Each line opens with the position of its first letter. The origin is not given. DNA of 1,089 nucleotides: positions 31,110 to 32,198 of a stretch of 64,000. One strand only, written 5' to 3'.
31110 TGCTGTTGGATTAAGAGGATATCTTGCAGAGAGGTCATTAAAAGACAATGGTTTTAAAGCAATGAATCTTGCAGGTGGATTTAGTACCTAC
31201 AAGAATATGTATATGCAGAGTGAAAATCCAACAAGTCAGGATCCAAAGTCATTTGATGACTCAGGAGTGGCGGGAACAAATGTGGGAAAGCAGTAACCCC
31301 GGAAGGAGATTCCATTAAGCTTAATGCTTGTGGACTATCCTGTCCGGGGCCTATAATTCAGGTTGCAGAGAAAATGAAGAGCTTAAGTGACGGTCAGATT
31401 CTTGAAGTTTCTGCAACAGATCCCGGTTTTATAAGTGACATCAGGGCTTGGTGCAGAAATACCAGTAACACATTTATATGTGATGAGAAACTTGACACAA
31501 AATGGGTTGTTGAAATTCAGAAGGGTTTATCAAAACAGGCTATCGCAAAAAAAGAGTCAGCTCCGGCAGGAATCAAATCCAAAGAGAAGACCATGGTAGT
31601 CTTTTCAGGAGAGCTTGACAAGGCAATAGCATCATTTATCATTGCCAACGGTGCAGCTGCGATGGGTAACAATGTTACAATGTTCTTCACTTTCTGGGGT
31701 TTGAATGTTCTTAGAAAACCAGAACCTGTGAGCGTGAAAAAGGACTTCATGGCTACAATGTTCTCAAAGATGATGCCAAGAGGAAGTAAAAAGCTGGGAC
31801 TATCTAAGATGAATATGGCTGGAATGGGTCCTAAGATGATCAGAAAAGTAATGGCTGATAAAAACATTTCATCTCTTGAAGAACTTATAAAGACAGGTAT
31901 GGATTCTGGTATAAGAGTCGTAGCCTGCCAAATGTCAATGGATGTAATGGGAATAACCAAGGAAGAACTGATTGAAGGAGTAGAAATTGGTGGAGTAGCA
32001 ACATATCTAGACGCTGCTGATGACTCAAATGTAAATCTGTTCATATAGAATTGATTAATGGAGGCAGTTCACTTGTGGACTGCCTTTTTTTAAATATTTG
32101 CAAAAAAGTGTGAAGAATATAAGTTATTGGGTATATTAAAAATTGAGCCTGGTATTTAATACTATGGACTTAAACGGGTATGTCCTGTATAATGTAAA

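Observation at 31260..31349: Candidate programmed -1 frameshift giving two isoforms of a CoA-persulfide reductase (without and with TusA-DsrE)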

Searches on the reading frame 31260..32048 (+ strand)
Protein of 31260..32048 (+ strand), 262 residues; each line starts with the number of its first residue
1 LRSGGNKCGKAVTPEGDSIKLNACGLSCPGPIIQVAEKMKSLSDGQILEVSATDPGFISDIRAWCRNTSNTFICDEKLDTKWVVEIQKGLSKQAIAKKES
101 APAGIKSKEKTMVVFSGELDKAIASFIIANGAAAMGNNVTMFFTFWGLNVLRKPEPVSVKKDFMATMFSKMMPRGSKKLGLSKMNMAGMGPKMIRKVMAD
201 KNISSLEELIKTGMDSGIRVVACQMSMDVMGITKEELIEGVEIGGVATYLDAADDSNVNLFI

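Call 4: search_protein_families(library=pfam, proteins=[window:31260-32048:+])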
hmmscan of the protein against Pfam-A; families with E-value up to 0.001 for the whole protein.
window:31260-32048:+ (262 aa): 3 families
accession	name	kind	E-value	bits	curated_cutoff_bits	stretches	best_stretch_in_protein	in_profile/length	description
PF13686.11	DrsE_2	-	8.4e-67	224.4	25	1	108-261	2-156/156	DsrE/DsrF/DrsH-like family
PF01206.22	TusA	-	3.1e-19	69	28.6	1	19-88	1-70/70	Sulfurtransferase TusA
PF02635.20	DsrE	-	7.3e-11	42.7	22.7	1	112-256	4-110/116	DsrE/DsrF-like family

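Call 10: find_related_loci(query=window:31314-32048:+, collection=genome_contigs, flank=2500)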
Query window:31314-32048:+ (244 aa) in genome_contigs; peptide patterns used: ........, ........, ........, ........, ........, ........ (x = any residue, [..] = any of these).
599 stretches matched a pattern (row limit reached: there are more); 588 encode a relative of the query (tblastn E <= 1e-3); the best 80 are kept; 80 distinct loci.
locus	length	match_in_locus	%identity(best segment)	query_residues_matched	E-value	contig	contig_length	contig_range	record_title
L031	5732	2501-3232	88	1-244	2e-145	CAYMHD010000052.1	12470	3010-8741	MAG TPA_asm: uncultured Gudongella sp. isolate binchicken_co42_405 genome assembly, contig: NODE_7858_length_12470_cov_3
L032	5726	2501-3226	84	1-244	3e-137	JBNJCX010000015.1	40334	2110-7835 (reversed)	MAG: Bacillota bacterium isolate Y23_7dBSe1.bin.15 NODE_444_length_40334_cov_17.175892, whole genome shotgun sequence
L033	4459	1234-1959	82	1-244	6e-136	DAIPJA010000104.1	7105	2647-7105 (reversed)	MAG TPA_asm: Gudongella sp. isolate CTOTU7642 NODE_16473_length_7105_cov_5.070922, whole genome shotgun sequence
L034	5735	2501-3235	80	1-244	1e-130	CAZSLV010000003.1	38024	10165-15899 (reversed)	MAG TPA_asm: uncultured Gudongella sp. isolate binchicken_co59_178 genome assembly, contig: NODE_1805_length_38024_cov_1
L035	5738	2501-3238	73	1-244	4e-122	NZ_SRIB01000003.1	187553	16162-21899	Soehngenia longivitae strain 1933P NODE_3, whole genome shotgun sequence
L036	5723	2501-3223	68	1-244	7e-108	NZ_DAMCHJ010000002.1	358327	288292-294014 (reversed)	MAG: Tissierella sp. isolate CTOTU49745 NODE_2_length_358327_cov_4.164219, whole genome shotgun sequence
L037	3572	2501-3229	64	1-244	4e-103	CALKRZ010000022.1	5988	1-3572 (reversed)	MAG: uncultured Clostridia bacterium isolate R1_Bin_METABAT__286_1 genome assembly, contig: c_000002600796, whole genome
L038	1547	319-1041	66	1-244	8e-109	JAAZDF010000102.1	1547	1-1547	MAG: Clostridium sp. isolate AS09scLD_114 108796_AS09, whole genome shotgun sequence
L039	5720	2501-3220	65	1-244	4e-100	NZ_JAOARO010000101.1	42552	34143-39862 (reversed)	MAG: Vallitalea sp. isolate McD1.25 contig_243515, whole genome shotgun sequence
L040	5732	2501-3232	89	1-244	8e-148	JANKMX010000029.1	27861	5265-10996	MAG: Gudongella sp. isolate M17C-05 NODE_29_length_27861_cov_4.032331, whole genome shotgun sequence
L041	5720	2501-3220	62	3-244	1e-98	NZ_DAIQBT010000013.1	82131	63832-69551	MAG: Clostridium sp. isolate CTOTU40225 NODE_156_length_82131_cov_8.560407, whole genome shotgun sequence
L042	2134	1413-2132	62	1-243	3e-102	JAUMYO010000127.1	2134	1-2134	MAG: Peptostreptococcaceae bacterium isolate S17M_Sa_33 NODE_12238_length_2134_cov_17.723425, whole genome shotgun seque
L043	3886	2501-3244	60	1-244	4e-97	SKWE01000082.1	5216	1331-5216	MAG: Syntrophomonadaceae bacterium isolate CSSed162cmB_188 CSSed16-2cmB-82459, whole genome shotgun sequence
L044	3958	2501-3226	61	2-244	4e-97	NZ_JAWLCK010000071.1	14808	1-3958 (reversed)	MAG: Lutispora sp. isolate 15dZY3.bin.41 NODE_4338_length_14808_cov_8.637229, whole genome shotgun sequence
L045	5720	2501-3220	60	2-244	4e-97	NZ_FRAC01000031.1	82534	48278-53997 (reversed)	Anaerocolumna jejuensis DSM 15929, whole genome shotgun sequence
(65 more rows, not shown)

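Call 28: find_related_loci(query=window:31314-32048:+, collection=metagenome_contigs, flank=1800)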
Query window:31314-32048:+ (244 aa) in metagenome_contigs; peptide patterns used: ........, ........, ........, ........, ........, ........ (x = any residue, [..] = any of these).
600 stretches matched a pattern (row limit reached: there are more); 582 encode a relative of the query (tblastn E <= 1e-3); the best 80 are kept; 80 distinct loci.
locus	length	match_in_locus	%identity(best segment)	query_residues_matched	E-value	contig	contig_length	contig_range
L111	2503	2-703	87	11-244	9e-140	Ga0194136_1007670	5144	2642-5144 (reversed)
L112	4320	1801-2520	65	1-244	2e-100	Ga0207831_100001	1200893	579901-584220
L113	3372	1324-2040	59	3-244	2e-99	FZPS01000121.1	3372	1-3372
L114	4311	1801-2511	64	3-244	1e-97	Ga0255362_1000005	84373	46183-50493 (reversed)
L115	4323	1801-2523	61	2-244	2e-97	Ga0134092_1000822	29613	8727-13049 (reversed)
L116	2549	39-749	63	3-244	2e-96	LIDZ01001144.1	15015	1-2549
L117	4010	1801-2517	57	1-244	4e-95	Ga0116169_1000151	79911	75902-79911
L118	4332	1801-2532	86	1-244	5e-144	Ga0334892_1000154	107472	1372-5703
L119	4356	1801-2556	58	1-244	6e-95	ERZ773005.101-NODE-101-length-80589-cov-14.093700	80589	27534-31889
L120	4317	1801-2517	57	1-244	2e-94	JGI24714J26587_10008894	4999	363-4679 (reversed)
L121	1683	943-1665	60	3-244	5e-100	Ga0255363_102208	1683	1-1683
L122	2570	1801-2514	60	1-244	1e-94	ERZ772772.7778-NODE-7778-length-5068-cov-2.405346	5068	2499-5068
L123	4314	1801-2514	60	1-244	2e-93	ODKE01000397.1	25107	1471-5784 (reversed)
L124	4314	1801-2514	60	1-244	6e-93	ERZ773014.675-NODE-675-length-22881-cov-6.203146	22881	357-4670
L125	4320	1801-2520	61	2-244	3e-93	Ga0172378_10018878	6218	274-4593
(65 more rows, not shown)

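Call 69: search_protein_families(library=ncbifam, proteins=[window:31290-32045:+])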
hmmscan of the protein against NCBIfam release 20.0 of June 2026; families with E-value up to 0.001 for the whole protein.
window:31290-32045:+ (252 aa): 5 families
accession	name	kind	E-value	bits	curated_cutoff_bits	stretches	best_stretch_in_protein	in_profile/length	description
NF047629.1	SulfCarrDsrE2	equivalog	1.3e-27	96.9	210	1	97-252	3-159/159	sulfur carrier protein DsrE2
NF001423.0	PRK00299.1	equivalog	2.5e-11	43.2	78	1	9-79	10-80/82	sulfurtransferase TusA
TIGR03527.1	selenium_YedF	equivalog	2.1e-06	27.7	110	1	11-105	1-90/194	sulfurtransferase-like selenium metabolism protein YedF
NF008242.0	PRK11018.1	equivalog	9.9e-05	21.9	79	1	10-52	10-52/78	sulfurtransferase-like selenium metabolism protein YedF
NF049973.1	radical_Rv1681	equivalog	0.00094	18.2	380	0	22-86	2-62/326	Rv1681 family radical SAM protein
